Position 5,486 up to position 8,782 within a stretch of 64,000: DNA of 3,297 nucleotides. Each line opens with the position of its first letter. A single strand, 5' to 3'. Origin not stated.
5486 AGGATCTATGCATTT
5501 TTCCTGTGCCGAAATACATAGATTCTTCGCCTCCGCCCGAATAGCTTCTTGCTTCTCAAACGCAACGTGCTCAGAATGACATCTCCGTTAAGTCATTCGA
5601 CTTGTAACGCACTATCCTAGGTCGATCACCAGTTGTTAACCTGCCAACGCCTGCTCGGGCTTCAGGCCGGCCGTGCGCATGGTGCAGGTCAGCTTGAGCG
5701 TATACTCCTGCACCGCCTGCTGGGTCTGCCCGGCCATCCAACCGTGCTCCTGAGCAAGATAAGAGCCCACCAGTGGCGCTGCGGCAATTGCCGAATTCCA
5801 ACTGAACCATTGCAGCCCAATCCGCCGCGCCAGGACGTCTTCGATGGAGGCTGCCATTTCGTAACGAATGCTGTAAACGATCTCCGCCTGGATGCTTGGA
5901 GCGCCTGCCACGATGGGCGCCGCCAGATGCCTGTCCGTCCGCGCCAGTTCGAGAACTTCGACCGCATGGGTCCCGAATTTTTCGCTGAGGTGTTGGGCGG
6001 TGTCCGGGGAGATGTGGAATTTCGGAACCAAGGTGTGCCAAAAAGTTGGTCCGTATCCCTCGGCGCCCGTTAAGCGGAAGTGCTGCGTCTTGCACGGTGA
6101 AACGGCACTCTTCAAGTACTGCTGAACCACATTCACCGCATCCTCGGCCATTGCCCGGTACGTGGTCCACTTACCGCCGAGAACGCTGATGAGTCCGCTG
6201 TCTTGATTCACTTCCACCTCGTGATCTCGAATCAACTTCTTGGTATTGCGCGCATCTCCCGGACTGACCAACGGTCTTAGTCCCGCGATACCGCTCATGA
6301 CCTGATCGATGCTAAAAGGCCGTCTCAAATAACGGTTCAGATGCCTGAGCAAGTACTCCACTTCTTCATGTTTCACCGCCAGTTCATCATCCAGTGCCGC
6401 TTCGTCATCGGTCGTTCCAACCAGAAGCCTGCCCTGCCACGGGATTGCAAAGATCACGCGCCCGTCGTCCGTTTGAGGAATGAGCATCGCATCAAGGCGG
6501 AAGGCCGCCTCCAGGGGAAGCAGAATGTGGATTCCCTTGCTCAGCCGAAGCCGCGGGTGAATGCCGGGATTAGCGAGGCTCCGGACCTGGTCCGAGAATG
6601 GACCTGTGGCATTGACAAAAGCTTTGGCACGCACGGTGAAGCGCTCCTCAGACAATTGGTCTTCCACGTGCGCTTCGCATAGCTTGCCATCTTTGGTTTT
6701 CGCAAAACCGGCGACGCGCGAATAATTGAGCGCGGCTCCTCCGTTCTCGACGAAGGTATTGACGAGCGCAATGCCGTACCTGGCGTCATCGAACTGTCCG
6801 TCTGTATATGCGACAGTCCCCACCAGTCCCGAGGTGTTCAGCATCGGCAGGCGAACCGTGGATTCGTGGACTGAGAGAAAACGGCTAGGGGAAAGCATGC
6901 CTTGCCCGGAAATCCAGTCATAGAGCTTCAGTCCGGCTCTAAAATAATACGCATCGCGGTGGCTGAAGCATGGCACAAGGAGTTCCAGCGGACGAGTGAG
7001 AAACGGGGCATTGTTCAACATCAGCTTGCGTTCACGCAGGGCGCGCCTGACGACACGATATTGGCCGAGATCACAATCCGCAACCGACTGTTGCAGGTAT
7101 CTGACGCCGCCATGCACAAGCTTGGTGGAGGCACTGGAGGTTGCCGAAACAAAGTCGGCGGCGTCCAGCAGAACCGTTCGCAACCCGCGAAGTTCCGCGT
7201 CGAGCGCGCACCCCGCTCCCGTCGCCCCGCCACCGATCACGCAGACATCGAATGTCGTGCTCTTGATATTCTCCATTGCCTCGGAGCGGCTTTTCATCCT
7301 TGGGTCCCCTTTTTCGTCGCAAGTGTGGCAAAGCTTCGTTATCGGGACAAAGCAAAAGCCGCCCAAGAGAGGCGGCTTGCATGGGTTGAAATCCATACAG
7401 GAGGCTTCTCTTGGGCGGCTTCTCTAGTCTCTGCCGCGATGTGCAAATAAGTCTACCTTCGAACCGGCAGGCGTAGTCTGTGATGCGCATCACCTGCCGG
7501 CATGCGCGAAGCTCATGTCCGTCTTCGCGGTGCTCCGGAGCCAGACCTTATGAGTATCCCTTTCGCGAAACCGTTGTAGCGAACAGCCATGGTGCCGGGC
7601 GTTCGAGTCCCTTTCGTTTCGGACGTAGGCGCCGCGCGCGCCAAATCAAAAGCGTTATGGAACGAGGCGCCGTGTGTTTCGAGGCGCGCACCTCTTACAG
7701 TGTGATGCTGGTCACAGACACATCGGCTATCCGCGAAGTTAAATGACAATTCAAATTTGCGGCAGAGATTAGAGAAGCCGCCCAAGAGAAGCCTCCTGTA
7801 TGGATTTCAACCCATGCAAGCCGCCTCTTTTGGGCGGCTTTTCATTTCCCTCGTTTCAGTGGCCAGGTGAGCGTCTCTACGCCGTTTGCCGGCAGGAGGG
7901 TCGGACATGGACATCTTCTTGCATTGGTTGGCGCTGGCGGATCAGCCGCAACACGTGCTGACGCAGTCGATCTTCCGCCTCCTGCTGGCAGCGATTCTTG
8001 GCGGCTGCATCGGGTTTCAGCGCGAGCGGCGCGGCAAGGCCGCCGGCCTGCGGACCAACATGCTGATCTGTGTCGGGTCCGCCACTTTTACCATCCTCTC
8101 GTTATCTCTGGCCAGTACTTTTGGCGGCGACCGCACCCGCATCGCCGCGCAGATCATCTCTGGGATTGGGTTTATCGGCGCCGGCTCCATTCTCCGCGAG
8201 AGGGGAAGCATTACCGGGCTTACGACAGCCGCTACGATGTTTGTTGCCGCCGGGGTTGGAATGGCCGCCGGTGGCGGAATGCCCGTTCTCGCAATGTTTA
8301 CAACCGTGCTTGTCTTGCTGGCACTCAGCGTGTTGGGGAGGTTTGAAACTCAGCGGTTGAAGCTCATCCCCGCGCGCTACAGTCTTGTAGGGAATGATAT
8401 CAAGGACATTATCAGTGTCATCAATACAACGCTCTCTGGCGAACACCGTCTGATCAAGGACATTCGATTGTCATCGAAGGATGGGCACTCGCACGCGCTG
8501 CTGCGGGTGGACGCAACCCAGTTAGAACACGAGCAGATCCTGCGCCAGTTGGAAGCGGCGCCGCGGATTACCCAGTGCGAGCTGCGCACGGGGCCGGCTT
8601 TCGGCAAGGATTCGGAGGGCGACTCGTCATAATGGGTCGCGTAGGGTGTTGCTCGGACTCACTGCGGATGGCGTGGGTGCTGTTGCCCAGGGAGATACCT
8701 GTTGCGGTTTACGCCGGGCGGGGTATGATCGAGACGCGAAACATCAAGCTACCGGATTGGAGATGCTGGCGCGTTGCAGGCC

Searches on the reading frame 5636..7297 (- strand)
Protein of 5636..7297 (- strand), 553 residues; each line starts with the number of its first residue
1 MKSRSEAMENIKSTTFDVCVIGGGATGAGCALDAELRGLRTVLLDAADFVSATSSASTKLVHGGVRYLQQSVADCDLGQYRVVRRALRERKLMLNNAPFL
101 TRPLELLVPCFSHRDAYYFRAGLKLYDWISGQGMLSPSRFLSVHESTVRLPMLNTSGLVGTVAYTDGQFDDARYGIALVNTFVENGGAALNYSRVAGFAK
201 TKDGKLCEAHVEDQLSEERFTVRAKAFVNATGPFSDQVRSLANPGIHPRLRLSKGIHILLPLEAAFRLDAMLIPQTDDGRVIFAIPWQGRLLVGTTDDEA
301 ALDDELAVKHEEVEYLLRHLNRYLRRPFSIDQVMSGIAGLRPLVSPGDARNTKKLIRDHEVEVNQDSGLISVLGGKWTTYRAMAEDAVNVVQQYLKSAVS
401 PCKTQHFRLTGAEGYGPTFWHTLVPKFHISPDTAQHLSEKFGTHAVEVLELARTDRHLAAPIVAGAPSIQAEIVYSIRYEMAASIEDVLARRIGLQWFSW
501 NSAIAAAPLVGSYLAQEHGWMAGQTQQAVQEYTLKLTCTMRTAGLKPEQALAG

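Call 7: search_protein_families(library=pfam, proteins=[window:5636-7297:-])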
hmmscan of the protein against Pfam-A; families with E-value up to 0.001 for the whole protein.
window:5636-7297:- (553 aa): 4 families
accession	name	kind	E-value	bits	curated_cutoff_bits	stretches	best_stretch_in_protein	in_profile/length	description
PF01266.30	DAO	-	6.5e-52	177.6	27.9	1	17-379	1-351/353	FAD dependent oxidoreductase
PF16901.10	DAO_C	-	3.7e-30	104.8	31.4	1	402-522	1-123/126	C-terminal domain of alpha-glycerophosphate oxidase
PF12831.13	FAD_oxidored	-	8e-07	29.1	27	1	17-50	1-34/416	FAD dependent oxidoreductase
PF00890.30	FAD_binding_2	-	4.1e-05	23.4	20.4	0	17-57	1-44/414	FAD binding domain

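Call 15: find_encoding_contigs(protein=window:5636-7297:-, flank=10000, max_places=10)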
Protein window:5636-7297:- (553 aa): 24 contigs read that carry it; 10 places shown.
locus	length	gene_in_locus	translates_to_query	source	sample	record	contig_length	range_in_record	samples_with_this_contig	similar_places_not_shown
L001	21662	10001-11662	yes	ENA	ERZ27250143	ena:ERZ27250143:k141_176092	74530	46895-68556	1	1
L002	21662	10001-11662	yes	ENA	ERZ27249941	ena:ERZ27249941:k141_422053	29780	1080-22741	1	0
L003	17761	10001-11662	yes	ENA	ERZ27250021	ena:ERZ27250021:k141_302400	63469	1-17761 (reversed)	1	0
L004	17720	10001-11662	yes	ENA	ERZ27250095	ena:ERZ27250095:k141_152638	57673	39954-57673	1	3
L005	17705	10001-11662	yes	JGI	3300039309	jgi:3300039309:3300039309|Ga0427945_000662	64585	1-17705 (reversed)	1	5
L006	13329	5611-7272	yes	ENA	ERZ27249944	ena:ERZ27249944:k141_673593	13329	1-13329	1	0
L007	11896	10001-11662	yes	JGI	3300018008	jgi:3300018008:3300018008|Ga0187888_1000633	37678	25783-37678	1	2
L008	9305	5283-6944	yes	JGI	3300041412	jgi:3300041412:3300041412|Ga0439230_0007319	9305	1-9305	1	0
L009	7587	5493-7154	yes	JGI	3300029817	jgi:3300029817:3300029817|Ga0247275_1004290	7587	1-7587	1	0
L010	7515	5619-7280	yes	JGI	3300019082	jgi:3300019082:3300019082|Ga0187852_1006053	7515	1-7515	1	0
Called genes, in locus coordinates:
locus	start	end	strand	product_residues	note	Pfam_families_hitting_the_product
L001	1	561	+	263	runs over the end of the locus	PF03976:PPK2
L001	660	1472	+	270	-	PF09335:VTT_dom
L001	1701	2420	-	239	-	PF00702:Hydrolase, PF13419:HAD_2 (weak)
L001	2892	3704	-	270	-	PF00702:Hydrolase, PF13344:Hydrolase_6, PF13242:Hydrolase_like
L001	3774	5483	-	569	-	PF00528:BPD_transp_1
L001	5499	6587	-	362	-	PF00005:ABC_tran, PF13304:AAA_21 (faint), PF08402:TOBE_2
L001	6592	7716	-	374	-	PF13531:SBP_bac_11, PF01547:SBP_bac_1, PF13416:SBP_bac_8, PF13343:SBP_bac_6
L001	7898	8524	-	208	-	PF04309:G3P_antiterm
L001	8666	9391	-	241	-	PF02308:MgtC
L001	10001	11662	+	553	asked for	PF01266:DAO, PF12831:FAD_oxidored (faint), PF16901:DAO_C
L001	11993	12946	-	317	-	PF00248:Aldo_ket_red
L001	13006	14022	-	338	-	PF01408:GFO_IDH_MocA, PF22725:GFO_IDH_MocA_C3, PF02894:GFO_IDH_MocA_C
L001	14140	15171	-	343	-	PF00389:2-Hacid_dh, PF02826:2-Hacid_dh_C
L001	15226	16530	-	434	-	PF00083:Sugar_tr, PF06779:MFS_4, PF07690:MFS_1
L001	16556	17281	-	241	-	PF02585:PIG-L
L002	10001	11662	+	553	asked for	PF01266:DAO, PF12831:FAD_oxidored (faint), PF16901:DAO_C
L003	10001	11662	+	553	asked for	PF01266:DAO, PF12831:FAD_oxidored (faint), PF16901:DAO_C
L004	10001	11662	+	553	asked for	PF01266:DAO, PF12831:FAD_oxidored (faint), PF16901:DAO_C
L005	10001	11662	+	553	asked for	PF01266:DAO, PF12831:FAD_oxidored (faint), PF16901:DAO_C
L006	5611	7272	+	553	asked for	PF01266:DAO, PF12831:FAD_oxidored (faint), PF16901:DAO_C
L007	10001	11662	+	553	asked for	PF01266:DAO, PF12831:FAD_oxidored (faint), PF16901:DAO_C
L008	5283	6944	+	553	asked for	PF01266:DAO, PF12831:FAD_oxidored (faint), PF16901:DAO_C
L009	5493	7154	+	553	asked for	PF01266:DAO, PF12831:FAD_oxidored (faint), PF16901:DAO_C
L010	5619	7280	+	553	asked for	PF01266:DAO, PF12831:FAD_oxidored (faint), PF16901:DAO_C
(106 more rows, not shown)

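Call 79: search_protein_families(library=ncbifam, proteins=[window:5636-7297:-], max_evalue=0.00001)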
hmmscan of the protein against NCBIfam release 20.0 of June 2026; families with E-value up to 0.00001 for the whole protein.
window:5636-7297:- (553 aa): 7 families
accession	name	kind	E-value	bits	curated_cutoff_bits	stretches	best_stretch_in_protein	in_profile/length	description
NF008899.0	PRK12266.1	equivalog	3.7e-96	322.6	360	1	13-498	4-483/508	glycerol-3-phosphate dehydrogenase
NF009906.0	PRK13369.1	equivalog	6.2e-84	282.3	352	1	13-493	4-477/502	glycerol-3-phosphate dehydrogenase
NF033461.1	glycerol3P_ox_1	equivalog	2e-74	251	840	2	2-346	5-351/607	type 1 glycerol-3-phosphate oxidase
TIGR03377.1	glycerol3P_GlpA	equivalog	1.1e-45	156.2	552.8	2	142-491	113-452/530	anaerobic glycerol-3-phosphate dehydrogenase subunit GlpA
NF008313.0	PRK11101.1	equivalog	8.3e-35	120.4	425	1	9-485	2-456/548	anaerobic glycerol-3-phosphate dehydrogenase subunit A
NF033460.1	glycerol3P_ox_II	equivalog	4.1e-09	36.1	460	1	16-343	2-317/361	type 2 glycerol-3-phosphate oxidase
NF009477.0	PRK12843.1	equivalog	2.6e-06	26.2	758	1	5-58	6-59/578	FAD-dependent oxidoreductase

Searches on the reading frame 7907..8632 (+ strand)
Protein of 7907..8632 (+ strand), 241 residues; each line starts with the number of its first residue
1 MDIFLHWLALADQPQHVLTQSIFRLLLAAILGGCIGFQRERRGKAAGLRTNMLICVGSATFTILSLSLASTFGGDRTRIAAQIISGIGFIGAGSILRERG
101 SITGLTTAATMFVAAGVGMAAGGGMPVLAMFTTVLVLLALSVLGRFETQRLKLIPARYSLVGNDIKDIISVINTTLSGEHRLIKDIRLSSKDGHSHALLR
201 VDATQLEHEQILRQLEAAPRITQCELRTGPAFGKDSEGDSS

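Call 7: search_protein_families(library=pfam, proteins=[window:7907-8632:+])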
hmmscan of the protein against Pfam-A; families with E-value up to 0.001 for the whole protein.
window:7907-8632:+ (241 aa): 1 family
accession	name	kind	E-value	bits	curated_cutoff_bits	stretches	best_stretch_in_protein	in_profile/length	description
PF02308.21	MgtC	-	2.3e-36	125.2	31.4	1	25-147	1-119/121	MgtC family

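Call 79: search_protein_families(library=ncbifam, proteins=[window:7907-8632:+], max_evalue=0.00001)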
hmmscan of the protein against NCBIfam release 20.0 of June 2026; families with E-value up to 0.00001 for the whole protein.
window:7907-8632:+ (241 aa): 2 families
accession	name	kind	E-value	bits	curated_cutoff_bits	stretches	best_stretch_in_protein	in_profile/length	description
NF007431.0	PRK09977.1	equivalog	3.7e-37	128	214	1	19-225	3-213/215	MgtC/SapB family protein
NF011912.0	PRK15385.1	equivalog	9.2e-27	93.8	255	1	20-156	9-141/231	MgtC family protein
